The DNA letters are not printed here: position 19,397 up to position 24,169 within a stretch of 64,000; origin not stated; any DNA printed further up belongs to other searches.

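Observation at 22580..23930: M28/PA aminopeptidase-like ectodomain fused to an FtsX module, with the catalytic Glu-Glu replaced by His-Trp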

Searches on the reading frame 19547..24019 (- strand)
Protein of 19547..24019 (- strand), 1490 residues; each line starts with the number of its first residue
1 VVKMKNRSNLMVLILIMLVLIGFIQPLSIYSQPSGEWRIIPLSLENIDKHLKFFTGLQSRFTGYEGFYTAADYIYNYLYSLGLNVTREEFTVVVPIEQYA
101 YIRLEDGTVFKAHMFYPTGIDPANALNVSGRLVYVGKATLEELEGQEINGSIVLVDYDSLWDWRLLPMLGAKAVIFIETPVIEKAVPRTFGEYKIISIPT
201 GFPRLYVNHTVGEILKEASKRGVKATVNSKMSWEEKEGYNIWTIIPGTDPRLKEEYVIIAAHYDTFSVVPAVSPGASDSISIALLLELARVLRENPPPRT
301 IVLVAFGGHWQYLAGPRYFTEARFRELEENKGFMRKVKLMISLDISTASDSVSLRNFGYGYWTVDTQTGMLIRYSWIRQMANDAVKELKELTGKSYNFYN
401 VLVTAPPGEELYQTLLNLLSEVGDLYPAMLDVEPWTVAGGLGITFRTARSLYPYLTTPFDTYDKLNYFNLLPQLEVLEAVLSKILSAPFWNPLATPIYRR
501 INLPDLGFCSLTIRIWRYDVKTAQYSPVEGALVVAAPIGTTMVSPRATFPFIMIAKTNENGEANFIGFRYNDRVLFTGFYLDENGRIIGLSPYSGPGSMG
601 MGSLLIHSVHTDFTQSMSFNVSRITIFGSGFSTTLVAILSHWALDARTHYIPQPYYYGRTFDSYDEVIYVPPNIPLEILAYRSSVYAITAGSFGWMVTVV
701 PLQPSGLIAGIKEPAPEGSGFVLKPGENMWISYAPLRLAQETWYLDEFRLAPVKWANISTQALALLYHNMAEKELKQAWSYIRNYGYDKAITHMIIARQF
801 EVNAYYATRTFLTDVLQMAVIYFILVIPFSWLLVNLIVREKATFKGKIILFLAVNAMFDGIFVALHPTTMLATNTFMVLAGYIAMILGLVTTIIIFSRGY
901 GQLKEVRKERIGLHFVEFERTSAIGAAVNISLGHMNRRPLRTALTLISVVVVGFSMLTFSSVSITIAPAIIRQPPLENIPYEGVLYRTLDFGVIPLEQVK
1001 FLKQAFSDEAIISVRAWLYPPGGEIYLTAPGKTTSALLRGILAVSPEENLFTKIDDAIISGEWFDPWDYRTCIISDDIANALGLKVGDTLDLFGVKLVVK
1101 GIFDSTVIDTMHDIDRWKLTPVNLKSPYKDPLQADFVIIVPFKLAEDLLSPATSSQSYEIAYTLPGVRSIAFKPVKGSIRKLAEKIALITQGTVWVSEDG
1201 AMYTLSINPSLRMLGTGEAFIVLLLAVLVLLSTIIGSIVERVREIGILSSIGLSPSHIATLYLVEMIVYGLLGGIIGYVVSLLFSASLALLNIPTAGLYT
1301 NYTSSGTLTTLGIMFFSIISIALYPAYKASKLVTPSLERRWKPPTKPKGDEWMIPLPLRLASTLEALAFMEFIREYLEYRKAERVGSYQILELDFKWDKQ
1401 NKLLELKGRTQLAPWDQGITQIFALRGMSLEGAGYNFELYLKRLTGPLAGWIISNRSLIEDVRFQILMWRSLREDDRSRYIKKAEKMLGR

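Call 3: search_protein_families(library=pfam, proteins=[window:19547-24019:-], max_evalue=1)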
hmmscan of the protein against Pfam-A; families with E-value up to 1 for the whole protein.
window:19547-24019:- (1490 aa): 4 families
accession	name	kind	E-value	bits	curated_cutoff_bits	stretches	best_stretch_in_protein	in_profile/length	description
PF02687.27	FtsX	-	2.7e-14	53.7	25.5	1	1219-1332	4-118/120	FtsX-like permease C-terminal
PF04389.22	Peptidase_M28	-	8.9e-13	48.8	21.3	1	240-354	1-103/193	Peptidase family M28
PF12704.14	MacB_PCD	-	8.2e-05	23.4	27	1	981-1106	53-158/207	MacB-like periplasmic core domain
PF05450.20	Nicastrin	-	0.055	13.4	25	1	256-317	2-69/218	Nicastrin large lobe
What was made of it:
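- On Peptidase family M28 (as a homologous fold family): Pfam E 8.9e-13, 48.8 bits against a cut-off of 21.3, covering profile positions 1-103 of 193 only (call 3).
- On Type VII ABC transporter permease (MacB/FtsX/LolCE): PF02687 E 2.7e-14 (call 3). PF12704 scores 23.4 bits, below the cut-off of 27, for the target (call 3).
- On Eukaryotic non-catalytic M28 relatives (TfR, nicalin, nicastrin): The Pfam Nicastrin hit is only E 0.055 (call 3).
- Checked: Pfam Peptidase_M28, E 8.9e-13, aa 240-354 (call 3). Pfam FtsX, E 2.7e-14, aa 1219-1332 (call 3). MacB_PCD is weak (23.4 bits, below the cut-off of 27; call 3).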

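Call 4: search_protein_families(library=ncbifam, proteins=[window:19547-24019:-], max_evalue=1)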
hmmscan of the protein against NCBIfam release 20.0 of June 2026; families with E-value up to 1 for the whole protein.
window:19547-24019:- (1490 aa): 10 families
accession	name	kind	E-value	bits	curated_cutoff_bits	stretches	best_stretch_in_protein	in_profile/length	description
TIGR02212.1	lolCE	equivalog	2.9e-07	29.8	362.45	1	1027-1291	101-345/411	lipoprotein-releasing ABC transporter permease subunit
TIGR03434.1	ADOP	subfamily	1e-05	23.9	622.3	1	1206-1332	266-393/803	ADOP family duplicated permease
TIGR00439.2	FtsX_Gneg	equivalog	7.1e-05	22.1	255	1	1219-1319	174-274/292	permease-like cell division protein FtsX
NF007826.0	PRK10535.1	equivalog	0.00011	20.6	966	1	1218-1294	528-603/648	macrolide ABC transporter ATP-binding protein/permease MacB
NF038347.1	FtsX_Gpos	exception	0.00015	21.2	225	1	1205-1282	161-238/296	permease-like cell division protein FtsX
NF038346.1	FtsX_actino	exception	0.0002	20.8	250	1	1212-1284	180-252/308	permease-like cell division protein FtsX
NF008076.0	PRK10814.1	exception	0.00031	19.9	473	1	1211-1304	264-355/399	lipoprotein-releasing ABC transporter permease subunit LolC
TIGR02213.1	lolE_release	exception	0.0036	16.2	540.35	1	1220-1289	274-343/411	lipoprotein-releasing ABC transporter permease subunit LolE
NF008357.0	PRK11146.1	exception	0.0049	15.7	439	1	1220-1289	277-346/414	lipoprotein-releasing ABC transporter permease subunit LolE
NF051861.1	PolglcturonPglBAgro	equivalog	0.14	10.9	600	0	893-951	260-317/437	polygalacturonase PglB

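Call 11: find_homologous_proteins(query=window:19547-24019:-, max_evalue=0.001)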
Query window:19547-24019:- (1490 aa): 86 proteins with E <= 0.001 among 8000 candidates.
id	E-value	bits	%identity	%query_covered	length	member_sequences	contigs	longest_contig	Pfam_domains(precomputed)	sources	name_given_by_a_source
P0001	0.0e+0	3356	100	100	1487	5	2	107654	PF02687.28,PF04389.23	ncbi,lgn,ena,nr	ncbi:MAG: hypothetical protein DRJ47_04820 [Thermoprotei archaeon]|nr:MAG: hypothetical protein DRJ4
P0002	0.0e+0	2008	60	99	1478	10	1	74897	PF02687.28,PF04389.23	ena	-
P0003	0.0e+0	1756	53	98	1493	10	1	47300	PF02687.28,PF04389.23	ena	-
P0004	0.0e+0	1700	52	100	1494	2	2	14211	PF02687.28,PF04389.23,PF12704.15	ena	-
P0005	0.0e+0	1698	52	99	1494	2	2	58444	PF02687.28,PF04389.23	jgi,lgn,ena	-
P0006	5.6e-177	609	30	97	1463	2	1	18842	PF02687.28,PF04389.23,PF12704.15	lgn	-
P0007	7.4e-177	609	31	99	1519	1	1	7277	PF02687.28,PF04389.23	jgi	-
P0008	4.5e-170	586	30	99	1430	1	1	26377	PF02225.28,PF02687.28,PF04389.23,PF12704.15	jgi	-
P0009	2.0e-163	564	31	96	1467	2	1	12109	PF02687.28,PF04389.23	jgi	-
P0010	1.2e-161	558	29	97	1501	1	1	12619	PF02687.28,PF04389.23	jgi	-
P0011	2.5e-156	540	29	97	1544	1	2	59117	PF02687.28,PF04389.23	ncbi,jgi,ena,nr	ncbi:MAG TPA: FtsX-like permease family protein [Armatimonadetes bacterium]|nr:FtsX-like permease fa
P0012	1.3e-152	528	29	99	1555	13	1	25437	PF02687.28,PF04389.23,PF12704.15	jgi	-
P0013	1.1e-151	525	27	97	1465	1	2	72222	PF02687.28,PF04389.23,PF12704.15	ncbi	ncbi:MAG: FtsX-like permease family protein [Candidatus Bathyarchaeia archaeon]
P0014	1.9e-151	524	27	99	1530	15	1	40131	PF02687.28,PF04389.23,PF12704.15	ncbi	-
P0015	3.0e-148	514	27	97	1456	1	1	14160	PF02687.28,PF04389.23,PF12704.15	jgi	jgi:ABC-type antimicrobial peptide transport system permease subunit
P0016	6.0e-148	513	28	99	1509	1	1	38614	PF02225.28,PF02687.28,PF04389.23,PF12704.15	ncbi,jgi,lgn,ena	-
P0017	4.1e-147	510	30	53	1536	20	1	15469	PF02687.28,PF04389.23,PF12704.15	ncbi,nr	ncbi:M28 family peptidase [Candidatus Bathyarchaeota archaeon]|nr:M28 family peptidase [Candidatus B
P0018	5.6e-147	509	29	97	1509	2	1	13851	PF02687.28,PF04389.23,PF12704.15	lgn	-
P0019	8.0e-147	509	28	97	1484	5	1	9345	PF02225.28,PF02687.28,PF04389.23,PF12704.15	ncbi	ncbi:MAG: M28 family peptidase [Thermoproteota archaeon]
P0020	3.5e-146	507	28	99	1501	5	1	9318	PF02687.28,PF04389.23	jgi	-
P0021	9.6e-145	502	29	97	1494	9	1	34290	PF02687.28,PF04389.23,PF12704.15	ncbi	ncbi:MAG: FtsX-like permease family protein [Thermoproteota archaeon]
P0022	1.5e-144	501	28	57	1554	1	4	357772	PF02687.28,PF04389.23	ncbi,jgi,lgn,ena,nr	ncbi:MAG: hypothetical protein DRN15_02045 [Thermoprotei archaeon]|nr:MAG: hypothetical protein DRM9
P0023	1.5e-144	501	29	97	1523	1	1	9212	PF02225.28,PF02687.28,PF04389.23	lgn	-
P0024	3.0e-144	500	30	97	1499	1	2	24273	PF02687.28,PF04389.23,PF12704.15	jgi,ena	-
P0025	4.7e-144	500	30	98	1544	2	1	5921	PF02687.28,PF04389.23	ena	-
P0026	7.3e-143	496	29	97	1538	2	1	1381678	PF02225.28,PF02687.28,PF04389.23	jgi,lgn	-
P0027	1.2e-142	495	29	98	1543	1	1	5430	PF02225.28,PF02687.28,PF04389.23,PF12704.15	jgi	jgi:ABC-type antimicrobial peptide transport system permease subunit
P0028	3.0e-142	494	27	77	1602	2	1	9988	PF02687.28,PF04389.23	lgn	-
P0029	5.5e-141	490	27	96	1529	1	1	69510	PF02687.28,PF04389.23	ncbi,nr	ncbi:MAG: FtsX-like permease family protein [Armatimonadetes bacterium]|nr:FtsX-like permease family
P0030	1.0e-139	485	27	99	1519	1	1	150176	PF02687.28,PF04389.23,PF12704.15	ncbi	-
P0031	4.5e-139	483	28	100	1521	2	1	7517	PF02687.28,PF04389.23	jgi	-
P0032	3.8e-137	477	29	99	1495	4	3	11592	PF02687.28,PF04389.23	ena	-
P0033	4.1e-137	477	29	97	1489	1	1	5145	PF02687.28,PF04389.23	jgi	-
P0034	6.7e-137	476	27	97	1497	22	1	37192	PF02687.28,PF04389.23,PF12704.15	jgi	-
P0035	3.7e-136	474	28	99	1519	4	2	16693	PF02687.28,PF04389.23,PF12704.15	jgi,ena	-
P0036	4.1e-136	473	29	51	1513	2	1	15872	PF02687.28,PF04389.23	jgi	jgi:ABC-type antimicrobial peptide transport system permease subunit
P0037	6.1e-136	473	27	56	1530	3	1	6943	PF02687.28,PF04389.23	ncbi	-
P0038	4.0e-134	467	27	95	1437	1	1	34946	PF02687.28,PF12704.15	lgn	-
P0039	4.1e-134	467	27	97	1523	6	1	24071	PF02687.28,PF04389.23,PF12704.15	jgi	-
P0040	3.1e-133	464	26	96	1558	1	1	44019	PF02687.28,PF04389.23,PF12704.15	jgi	-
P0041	5.9e-133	463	28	97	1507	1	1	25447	PF02687.28,PF04389.23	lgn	-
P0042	3.0e-132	461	28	97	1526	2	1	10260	PF02687.28,PF04389.23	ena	-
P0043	3.6e-132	460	27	96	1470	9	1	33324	PF02687.28,PF04389.23,PF12704.15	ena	-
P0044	5.5e-132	460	27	98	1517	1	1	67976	PF02687.28,PF04389.23,PF12704.15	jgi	-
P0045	1.8e-130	455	28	71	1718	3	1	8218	PF02687.28,PF04389.23,PF12704.15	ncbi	ncbi:MAG: FtsX-like permease family protein [bacterium]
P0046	6.3e-130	453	28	48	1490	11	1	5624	PF02687.28,PF04389.23,PF12704.15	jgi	jgi:ABC-type antimicrobial peptide transport system permease subunit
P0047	1.7e-129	452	28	97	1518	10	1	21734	PF02687.28,PF04389.23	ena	-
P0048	9.6e-128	446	26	52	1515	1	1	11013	PF02687.28,PF04389.23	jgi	-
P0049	2.7e-126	441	28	53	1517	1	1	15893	PF02687.28,PF04389.23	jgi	-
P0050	7.0e-126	440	26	97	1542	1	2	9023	PF02687.28,PF04389.23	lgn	-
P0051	5.1e-125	437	28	97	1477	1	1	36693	PF02687.28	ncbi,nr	ncbi:MAG: hypothetical protein J7L11_05615 [Thermoprotei archaeon]|nr:hypothetical protein [Thermopr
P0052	1.5e-124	435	28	97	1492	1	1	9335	PF02225.28,PF02687.28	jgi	-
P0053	9.9e-123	429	24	71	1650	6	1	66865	PF02687.28,PF04389.23,PF12704.15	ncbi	-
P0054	1.4e-120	422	27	47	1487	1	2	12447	PF02687.28,PF04389.23,PF12704.15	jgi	-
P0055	2.1e-119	418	27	99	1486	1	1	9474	PF02687.28,PF04389.23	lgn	-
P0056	7.6e-118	413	27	53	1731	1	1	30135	PF02687.28,PF04389.23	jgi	jgi:hypothetical protein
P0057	1.5e-115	405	26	97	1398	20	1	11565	PF02687.28,PF04389.23,PF12704.15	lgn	-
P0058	1.1e-111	393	26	97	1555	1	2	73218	PF02687.28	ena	-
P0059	2.0e-111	392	26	97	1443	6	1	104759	PF02687.28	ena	-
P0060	6.6e-106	373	25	52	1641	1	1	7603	PF02687.28,PF04389.23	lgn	-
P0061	5.1e-104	367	29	30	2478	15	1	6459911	PF02687.28,PF04389.23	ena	-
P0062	2.0e-102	362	29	30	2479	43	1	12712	PF02687.28,PF04389.23,PF01476.27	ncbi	-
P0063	2.9e-102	361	30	30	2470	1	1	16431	PF02687.28,PF04389.23,PF01476.27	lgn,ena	-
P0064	6.8e-101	357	30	30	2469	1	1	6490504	PF02687.28,PF04389.23,PF12704.15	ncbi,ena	-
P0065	2.0e-100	355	28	30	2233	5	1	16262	PF02687.28,PF04389.23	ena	-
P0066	3.7e-98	348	26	52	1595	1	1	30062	PF02687.28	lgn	-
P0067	3.9e-98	348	23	77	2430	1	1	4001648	PF02687.28,PF04389.23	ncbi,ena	-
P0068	6.4e-98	347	27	56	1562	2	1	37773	PF02687.28,PF04389.23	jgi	-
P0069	1.6e-97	346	27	55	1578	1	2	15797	PF02687.28,PF04389.23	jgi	-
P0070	4.3e-96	341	22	77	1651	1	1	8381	PF02687.28,PF04389.23,PF12704.15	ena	-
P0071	9.2e-96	340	31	23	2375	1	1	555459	PF02687.28,PF04389.23,PF12704.15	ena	-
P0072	7.6e-82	294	24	52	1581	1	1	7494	PF02687.28,PF04389.23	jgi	jgi:hypothetical protein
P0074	5.0e-78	281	26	53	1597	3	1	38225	PF02687.28,PF04389.23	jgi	jgi:ABC-type antimicrobial peptide transport system permease subunit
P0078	5.4e-10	56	27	11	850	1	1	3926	PF02687.28,PF12704.15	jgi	jgi:putative ABC transport system permease protein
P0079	4.2e-9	53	26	16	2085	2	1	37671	PF04235.19,PF01546.34,PF02225.28,PF04389.23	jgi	-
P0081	3.6e-5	40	29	8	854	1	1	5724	PF02687.28,PF12704.15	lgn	-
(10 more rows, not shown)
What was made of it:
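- On PA-domain-containing M28 subgroup: PF02225 is recorded in several homologues (call 11).
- On Type VII ABC transporter permease (MacB/FtsX/LolCE): It is recorded for many homologues (call 11).
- Checked: PF02225 is recorded for several homologues (call 11).
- Some bacterial relatives carry LysM domains (call 11).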
